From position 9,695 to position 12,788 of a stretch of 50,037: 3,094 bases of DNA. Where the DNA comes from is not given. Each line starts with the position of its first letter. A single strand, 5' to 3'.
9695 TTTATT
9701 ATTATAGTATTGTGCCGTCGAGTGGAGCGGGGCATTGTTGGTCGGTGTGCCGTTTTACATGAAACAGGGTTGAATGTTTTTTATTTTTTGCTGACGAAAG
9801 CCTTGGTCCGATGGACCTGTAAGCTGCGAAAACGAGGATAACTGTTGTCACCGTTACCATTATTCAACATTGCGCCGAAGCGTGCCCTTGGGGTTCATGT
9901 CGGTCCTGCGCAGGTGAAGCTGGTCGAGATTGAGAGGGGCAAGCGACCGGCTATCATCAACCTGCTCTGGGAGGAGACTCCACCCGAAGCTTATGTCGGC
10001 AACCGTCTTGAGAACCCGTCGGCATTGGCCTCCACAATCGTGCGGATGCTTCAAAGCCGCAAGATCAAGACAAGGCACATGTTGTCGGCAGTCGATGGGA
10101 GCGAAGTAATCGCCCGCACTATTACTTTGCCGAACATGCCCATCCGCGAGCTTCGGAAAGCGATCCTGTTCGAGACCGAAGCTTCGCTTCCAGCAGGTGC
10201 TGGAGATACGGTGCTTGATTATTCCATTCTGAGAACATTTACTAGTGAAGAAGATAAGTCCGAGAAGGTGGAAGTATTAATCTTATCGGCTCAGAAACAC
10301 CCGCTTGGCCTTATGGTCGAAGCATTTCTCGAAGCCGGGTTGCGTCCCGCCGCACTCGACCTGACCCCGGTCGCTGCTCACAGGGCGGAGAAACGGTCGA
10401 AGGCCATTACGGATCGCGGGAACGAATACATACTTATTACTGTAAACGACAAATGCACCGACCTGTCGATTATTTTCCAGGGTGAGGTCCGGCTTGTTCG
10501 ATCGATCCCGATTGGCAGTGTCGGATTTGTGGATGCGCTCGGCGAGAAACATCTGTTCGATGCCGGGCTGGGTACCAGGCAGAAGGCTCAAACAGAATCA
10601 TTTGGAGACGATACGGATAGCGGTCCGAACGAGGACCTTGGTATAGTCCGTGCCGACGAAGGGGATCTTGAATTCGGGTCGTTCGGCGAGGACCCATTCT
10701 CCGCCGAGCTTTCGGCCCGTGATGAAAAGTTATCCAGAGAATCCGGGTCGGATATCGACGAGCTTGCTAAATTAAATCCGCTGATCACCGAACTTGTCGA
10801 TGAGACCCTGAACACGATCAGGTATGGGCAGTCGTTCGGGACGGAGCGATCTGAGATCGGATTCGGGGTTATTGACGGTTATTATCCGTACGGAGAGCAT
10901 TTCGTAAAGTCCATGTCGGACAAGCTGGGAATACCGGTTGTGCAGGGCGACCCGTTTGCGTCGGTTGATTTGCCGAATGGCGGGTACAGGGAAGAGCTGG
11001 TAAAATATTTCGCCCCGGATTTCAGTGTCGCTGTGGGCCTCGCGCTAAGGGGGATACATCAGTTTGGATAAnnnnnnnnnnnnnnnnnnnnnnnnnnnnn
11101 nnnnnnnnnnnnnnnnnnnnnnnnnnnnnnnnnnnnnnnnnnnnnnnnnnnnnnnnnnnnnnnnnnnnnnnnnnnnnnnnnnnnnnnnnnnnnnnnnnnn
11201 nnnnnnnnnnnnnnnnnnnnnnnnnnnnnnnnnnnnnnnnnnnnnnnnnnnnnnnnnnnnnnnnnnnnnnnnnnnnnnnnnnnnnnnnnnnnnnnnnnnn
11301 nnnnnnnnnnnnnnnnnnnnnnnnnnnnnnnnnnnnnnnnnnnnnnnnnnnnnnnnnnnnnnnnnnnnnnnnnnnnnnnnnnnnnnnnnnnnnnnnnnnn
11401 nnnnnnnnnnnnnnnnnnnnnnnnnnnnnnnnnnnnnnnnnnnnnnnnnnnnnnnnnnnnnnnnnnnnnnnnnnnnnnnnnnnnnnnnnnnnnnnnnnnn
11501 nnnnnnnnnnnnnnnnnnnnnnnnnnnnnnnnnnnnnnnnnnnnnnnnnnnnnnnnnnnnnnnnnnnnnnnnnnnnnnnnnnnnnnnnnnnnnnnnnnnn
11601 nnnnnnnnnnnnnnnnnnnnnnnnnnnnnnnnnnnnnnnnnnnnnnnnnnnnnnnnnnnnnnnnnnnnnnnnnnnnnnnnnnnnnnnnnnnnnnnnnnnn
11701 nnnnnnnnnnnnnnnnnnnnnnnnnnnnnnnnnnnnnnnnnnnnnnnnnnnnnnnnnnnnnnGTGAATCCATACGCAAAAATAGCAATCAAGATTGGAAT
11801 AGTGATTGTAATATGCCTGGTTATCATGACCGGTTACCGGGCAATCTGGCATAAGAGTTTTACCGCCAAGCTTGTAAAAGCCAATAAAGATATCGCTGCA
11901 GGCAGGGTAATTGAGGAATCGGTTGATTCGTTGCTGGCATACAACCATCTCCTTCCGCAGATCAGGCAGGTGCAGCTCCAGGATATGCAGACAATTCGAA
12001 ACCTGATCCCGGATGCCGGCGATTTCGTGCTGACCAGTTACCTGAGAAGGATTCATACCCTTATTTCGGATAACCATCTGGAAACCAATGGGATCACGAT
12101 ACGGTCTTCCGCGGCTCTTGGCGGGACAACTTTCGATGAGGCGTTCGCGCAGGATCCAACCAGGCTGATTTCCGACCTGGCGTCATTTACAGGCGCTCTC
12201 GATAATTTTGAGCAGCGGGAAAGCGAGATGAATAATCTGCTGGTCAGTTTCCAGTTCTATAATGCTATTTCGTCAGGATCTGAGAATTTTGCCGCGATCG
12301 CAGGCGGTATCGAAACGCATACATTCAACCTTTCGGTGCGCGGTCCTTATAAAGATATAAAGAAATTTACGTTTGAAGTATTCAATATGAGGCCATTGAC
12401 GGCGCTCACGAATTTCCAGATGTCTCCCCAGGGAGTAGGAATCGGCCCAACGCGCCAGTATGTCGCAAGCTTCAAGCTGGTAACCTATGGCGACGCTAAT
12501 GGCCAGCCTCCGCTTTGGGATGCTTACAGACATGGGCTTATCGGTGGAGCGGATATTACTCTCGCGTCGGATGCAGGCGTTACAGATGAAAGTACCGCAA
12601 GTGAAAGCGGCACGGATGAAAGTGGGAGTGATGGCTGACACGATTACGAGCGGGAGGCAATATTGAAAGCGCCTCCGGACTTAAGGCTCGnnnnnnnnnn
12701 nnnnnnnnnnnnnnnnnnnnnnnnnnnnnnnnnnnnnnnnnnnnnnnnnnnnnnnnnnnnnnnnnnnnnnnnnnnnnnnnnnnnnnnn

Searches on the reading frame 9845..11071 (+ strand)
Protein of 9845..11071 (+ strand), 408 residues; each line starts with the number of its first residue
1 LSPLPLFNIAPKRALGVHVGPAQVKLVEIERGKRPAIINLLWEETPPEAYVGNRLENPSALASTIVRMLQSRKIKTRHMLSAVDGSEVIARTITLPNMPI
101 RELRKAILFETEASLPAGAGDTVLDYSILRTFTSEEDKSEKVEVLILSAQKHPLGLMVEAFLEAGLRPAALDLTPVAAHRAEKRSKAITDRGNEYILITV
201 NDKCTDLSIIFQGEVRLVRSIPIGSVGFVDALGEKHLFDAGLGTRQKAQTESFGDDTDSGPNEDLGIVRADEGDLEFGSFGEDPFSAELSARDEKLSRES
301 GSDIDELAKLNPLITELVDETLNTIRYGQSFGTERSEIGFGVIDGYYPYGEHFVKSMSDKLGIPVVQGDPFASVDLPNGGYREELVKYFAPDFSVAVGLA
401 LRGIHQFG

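Call 7: search_protein_families(library=pfam, proteins=[window:9845-11071:+], max_evalue=0.001)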
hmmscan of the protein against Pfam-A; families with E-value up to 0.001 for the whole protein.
window:9845-11071:+ (408 aa): 1 family
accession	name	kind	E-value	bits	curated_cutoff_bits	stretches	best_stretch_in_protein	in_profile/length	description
PF11104.14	PilM_2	-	1.1e-19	71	27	1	16-220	1-207/340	Type IV pilus assembly protein PilM;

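Call 54: find_homologous_proteins(query=window:9845-11071:+, max_evalue=1e-10)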
Query window:9845-11071:+ (408 aa): 70 proteins with E <= 1e-10 among 8000 candidates.
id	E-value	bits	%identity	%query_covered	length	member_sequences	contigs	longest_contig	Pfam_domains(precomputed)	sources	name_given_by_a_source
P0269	1.7e-253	859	95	100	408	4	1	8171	PF11104.15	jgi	jgi:type IV pilus assembly protein PilM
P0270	3.6e-234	795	87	100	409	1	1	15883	PF11104.15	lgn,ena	-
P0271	1.2e-208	711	87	91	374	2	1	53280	PF11104.15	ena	-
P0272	5.9e-207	705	78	100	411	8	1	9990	PF11104.15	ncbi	-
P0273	3.0e-194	664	74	99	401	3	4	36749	PF11104.15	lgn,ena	-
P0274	6.6e-193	659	75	98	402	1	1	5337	PF11104.15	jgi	jgi:type IV pilus assembly protein PilM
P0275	1.4e-190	652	72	100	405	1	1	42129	PF11104.15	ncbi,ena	-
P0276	3.0e-190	650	73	99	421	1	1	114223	PF11104.15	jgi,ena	-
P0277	3.7e-188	644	72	99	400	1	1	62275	PF11104.15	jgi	-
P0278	7.4e-188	643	73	99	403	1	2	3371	PF11104.15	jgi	-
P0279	1.1e-187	642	72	100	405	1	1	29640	PF11104.15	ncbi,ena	-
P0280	1.7e-187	641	72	100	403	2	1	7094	PF11104.15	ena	-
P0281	3.3e-186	637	74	96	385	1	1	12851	PF11104.15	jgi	jgi:type IV pilus assembly protein PilM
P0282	6.1e-186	636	71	99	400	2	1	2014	PF11104.15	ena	-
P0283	8.2e-186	636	70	99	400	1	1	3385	PF11104.15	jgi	jgi:type IV pilus assembly protein PilM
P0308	8.7e-109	382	49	98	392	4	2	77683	PF11104.15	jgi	-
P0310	7.6e-107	376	45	99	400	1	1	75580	PF11104.15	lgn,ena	-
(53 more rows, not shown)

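Call 55: find_encoding_contigs(protein=P0310, flank=10000, max_places=2)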
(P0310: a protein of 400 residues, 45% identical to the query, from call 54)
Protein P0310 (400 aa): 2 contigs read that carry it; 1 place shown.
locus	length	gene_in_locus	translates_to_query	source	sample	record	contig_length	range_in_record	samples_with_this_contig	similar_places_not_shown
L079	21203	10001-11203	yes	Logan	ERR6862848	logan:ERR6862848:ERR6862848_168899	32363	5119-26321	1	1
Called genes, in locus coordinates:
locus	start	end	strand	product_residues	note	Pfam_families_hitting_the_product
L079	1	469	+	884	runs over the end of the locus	-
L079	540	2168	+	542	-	-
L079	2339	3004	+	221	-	-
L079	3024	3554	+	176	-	-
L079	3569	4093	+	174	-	-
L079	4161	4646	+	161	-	-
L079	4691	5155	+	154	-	PF07963:N_methyl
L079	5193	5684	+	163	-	PF07963:N_methyl (weak)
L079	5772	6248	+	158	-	PF07963:N_methyl (weak)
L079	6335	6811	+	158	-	PF07963:N_methyl (weak)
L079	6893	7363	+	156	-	-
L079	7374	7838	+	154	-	PF07963:N_methyl (weak)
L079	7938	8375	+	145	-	PF07963:N_methyl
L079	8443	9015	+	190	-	-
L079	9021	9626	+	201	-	PF07963:N_methyl (weak)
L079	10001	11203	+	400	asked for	PF11104:PilM_2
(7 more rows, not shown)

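Call 56: find_encoding_contigs(protein=P0308, flank=10000, max_places=2)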
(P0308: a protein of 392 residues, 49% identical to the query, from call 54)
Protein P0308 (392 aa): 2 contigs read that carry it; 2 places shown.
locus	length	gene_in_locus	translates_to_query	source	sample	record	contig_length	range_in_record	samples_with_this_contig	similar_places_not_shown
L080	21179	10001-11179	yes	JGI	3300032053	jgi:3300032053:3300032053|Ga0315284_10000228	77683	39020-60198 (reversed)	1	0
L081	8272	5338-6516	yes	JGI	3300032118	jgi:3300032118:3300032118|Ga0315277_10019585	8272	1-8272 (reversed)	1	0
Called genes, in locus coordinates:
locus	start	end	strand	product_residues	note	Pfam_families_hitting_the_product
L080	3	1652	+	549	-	-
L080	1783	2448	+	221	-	-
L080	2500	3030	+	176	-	-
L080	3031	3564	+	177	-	PF07963:N_methyl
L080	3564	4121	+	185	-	-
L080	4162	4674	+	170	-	PF07963:N_methyl (weak)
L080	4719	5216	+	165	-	PF07963:N_methyl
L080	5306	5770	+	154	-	PF07963:N_methyl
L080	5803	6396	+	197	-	-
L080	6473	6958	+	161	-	PF07963:N_methyl (weak)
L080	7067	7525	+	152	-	PF07963:N_methyl (weak)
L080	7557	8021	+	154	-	-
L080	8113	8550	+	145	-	PF07963:N_methyl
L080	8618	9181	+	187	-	-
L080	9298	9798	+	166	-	-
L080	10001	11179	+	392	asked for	PF11104:PilM_2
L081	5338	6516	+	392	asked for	PF11104:PilM_2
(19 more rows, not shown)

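Call 82: search_protein_families(library=ncbifam, proteins=[window:9845-11071:+], max_evalue=0.001)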
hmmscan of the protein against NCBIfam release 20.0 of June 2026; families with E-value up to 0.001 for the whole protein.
window:9845-11071:+ (408 aa): 2 families
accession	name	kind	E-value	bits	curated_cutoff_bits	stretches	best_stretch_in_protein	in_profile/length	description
TIGR01175.1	pilM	subfamily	1.3e-37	129.6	133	1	14-404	5-348/348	type IV pilus assembly protein PilM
NF045709.1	Amuc_1101_fam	equivalog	1.4e-09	37.3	650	1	61-227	54-211/608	Amuc_1101 family PilM-like pilus complex protein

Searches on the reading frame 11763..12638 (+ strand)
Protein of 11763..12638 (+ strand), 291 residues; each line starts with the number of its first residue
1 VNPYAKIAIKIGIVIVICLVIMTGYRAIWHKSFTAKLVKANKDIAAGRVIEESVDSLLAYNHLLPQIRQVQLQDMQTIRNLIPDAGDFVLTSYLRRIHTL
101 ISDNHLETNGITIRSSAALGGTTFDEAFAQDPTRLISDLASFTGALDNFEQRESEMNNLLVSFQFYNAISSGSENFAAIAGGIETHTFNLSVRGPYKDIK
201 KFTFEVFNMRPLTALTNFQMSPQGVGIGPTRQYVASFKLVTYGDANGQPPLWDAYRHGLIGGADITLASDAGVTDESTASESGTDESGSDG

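Call 7: search_protein_families(library=pfam, proteins=[window:11763-12638:+], max_evalue=0.001)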
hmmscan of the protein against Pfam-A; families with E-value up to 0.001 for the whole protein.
window:11763-12638:+ (291 aa): 0 families

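Call 82: search_protein_families(library=ncbifam, proteins=[window:11763-12638:+], max_evalue=0.001)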
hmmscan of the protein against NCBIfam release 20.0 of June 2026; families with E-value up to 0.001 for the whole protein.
window:11763-12638:+ (291 aa): 0 families
